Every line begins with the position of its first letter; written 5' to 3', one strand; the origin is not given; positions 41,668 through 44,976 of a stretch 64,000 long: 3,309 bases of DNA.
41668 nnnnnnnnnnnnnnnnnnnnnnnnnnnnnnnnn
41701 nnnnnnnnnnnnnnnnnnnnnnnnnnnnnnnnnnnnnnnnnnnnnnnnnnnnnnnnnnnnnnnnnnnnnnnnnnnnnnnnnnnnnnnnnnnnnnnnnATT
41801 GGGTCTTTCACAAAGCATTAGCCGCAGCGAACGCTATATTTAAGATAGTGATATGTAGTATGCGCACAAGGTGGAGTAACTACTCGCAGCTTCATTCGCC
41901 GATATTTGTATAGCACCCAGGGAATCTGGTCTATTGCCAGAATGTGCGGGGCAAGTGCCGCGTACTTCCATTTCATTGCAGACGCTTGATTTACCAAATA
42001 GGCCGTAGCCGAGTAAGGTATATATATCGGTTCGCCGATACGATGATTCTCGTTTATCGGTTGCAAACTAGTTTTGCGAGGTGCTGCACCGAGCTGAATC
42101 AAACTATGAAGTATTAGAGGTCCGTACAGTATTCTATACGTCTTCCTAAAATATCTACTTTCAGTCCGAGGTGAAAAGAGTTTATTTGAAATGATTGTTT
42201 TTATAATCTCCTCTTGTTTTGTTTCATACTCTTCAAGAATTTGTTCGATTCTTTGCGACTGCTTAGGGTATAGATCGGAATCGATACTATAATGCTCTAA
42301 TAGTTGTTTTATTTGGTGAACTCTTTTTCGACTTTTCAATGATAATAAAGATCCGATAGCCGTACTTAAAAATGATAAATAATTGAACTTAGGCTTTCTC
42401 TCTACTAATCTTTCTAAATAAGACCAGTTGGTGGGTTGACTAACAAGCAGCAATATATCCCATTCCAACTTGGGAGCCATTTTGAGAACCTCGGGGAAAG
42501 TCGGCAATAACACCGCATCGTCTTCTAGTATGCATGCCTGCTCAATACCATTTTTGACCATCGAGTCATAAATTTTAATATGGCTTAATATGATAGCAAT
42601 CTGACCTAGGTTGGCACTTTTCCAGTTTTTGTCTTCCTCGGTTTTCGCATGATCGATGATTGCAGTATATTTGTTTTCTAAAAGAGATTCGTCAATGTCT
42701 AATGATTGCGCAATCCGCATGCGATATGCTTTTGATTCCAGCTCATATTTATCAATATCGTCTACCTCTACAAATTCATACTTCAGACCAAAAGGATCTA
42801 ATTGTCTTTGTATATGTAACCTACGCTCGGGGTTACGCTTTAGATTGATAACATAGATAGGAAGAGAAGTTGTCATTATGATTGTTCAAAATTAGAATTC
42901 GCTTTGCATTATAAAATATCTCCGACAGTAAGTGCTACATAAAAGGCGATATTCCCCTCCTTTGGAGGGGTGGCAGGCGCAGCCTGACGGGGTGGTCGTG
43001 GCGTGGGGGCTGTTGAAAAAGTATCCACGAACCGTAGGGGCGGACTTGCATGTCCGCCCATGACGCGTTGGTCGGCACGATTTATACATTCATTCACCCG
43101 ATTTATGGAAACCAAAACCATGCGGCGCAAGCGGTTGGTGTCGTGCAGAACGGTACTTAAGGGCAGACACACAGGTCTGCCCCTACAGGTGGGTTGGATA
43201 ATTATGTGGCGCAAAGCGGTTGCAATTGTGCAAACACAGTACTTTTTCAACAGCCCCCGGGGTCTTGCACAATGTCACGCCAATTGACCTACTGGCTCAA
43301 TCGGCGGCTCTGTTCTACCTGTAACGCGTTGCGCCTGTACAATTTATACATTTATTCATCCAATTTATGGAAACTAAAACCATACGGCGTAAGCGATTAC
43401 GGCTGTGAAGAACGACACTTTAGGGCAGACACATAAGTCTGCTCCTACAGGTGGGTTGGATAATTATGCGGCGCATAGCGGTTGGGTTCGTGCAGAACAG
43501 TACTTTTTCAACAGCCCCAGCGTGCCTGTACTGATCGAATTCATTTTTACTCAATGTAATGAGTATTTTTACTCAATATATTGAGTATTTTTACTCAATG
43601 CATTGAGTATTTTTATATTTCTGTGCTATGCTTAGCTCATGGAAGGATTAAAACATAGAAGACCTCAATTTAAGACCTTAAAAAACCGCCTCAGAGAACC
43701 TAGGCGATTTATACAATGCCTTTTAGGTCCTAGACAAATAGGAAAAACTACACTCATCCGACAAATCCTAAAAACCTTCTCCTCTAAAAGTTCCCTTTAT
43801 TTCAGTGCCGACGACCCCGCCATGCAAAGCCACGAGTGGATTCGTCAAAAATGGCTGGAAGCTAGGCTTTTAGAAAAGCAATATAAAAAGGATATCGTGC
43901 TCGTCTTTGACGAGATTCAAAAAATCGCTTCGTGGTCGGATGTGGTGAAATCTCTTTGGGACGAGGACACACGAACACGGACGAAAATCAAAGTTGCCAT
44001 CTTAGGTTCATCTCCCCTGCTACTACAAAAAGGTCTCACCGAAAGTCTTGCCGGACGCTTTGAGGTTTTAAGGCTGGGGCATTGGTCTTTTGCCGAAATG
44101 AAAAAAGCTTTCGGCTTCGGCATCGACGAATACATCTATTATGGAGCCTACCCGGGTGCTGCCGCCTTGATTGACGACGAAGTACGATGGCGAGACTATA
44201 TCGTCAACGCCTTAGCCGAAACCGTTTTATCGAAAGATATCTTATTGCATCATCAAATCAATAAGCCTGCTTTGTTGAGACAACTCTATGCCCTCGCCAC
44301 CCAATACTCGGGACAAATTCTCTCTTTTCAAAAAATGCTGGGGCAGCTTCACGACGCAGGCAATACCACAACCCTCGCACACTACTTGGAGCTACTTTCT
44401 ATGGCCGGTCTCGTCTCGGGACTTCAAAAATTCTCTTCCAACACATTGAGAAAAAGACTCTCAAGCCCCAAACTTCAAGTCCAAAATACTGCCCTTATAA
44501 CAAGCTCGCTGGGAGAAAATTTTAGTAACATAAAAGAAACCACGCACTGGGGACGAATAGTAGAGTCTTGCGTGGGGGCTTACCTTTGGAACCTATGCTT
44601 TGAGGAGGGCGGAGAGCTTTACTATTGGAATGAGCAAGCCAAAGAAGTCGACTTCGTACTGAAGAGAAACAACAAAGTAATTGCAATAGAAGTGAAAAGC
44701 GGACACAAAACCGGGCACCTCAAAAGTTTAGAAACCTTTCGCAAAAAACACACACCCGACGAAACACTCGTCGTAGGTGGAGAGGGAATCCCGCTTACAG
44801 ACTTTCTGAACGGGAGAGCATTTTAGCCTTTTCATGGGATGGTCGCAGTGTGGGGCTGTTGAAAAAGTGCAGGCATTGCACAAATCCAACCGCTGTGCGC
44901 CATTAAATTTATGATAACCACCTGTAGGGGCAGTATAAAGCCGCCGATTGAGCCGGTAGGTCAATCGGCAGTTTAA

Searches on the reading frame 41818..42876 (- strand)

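Call 68: search_protein_families(library=pfam, proteins=[window:41818-42876:-], max_evalue=0.01)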
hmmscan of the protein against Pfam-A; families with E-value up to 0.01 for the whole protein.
window:41818-42876:- (352 aa): 2 families
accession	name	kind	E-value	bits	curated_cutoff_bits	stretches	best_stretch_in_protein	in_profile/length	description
PF01755.23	Glyco_transf_25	-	1.2e-18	68.1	24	1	6-145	3-120/199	Glycosyltransferase family 25 (LPS biosynthesis protein)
PF08334.16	T2SSG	-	0.0011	19.4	21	0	181-223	13-55/108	Type II secretion system (T2SS), protein G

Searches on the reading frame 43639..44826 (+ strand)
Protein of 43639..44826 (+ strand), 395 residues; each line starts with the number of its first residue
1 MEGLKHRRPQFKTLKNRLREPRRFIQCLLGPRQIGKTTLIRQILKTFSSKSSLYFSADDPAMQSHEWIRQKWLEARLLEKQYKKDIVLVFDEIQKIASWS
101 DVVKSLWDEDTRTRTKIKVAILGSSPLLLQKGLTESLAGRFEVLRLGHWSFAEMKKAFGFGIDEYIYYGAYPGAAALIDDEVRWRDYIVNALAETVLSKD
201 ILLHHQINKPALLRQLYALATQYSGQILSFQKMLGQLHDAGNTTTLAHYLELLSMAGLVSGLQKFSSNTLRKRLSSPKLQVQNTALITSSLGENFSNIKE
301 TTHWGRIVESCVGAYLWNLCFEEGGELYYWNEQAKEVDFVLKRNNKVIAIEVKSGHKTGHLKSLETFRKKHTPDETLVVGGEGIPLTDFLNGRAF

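Call 68: search_protein_families(library=pfam, proteins=[window:43639-44826:+], max_evalue=0.01)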
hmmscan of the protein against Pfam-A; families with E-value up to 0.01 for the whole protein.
window:43639-44826:+ (395 aa): 7 families
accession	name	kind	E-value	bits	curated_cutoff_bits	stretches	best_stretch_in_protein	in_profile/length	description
PF13173.12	AAA_14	-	2.6e-28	99.1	27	1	25-154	4-128/129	AAA domain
PF13635.12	DUF4143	-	4.7e-26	91.9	28.1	1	199-355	2-160/160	Domain of unknown function (DUF4143)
PF01637.24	ATPase_2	-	9e-09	35.9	33.2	1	8-55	5-54/225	ATPase domain predominantly from Archaea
PF13191.12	AAA_16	-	7.7e-05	23.7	32.6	1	6-55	4-55/167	AAA ATPase domain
PF00004.35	AAA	-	0.00017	22.4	21.2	1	27-107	2-89/131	ATPase family associated with various cellular activities (AAA)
PF13401.12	AAA_22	-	0.0032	18.2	27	0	27-56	9-40/130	AAA domain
PF25199.1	nSTAND_NTPase5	-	0.0074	16.6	34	0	7-108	21-121/145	Novel STAND NTPase 5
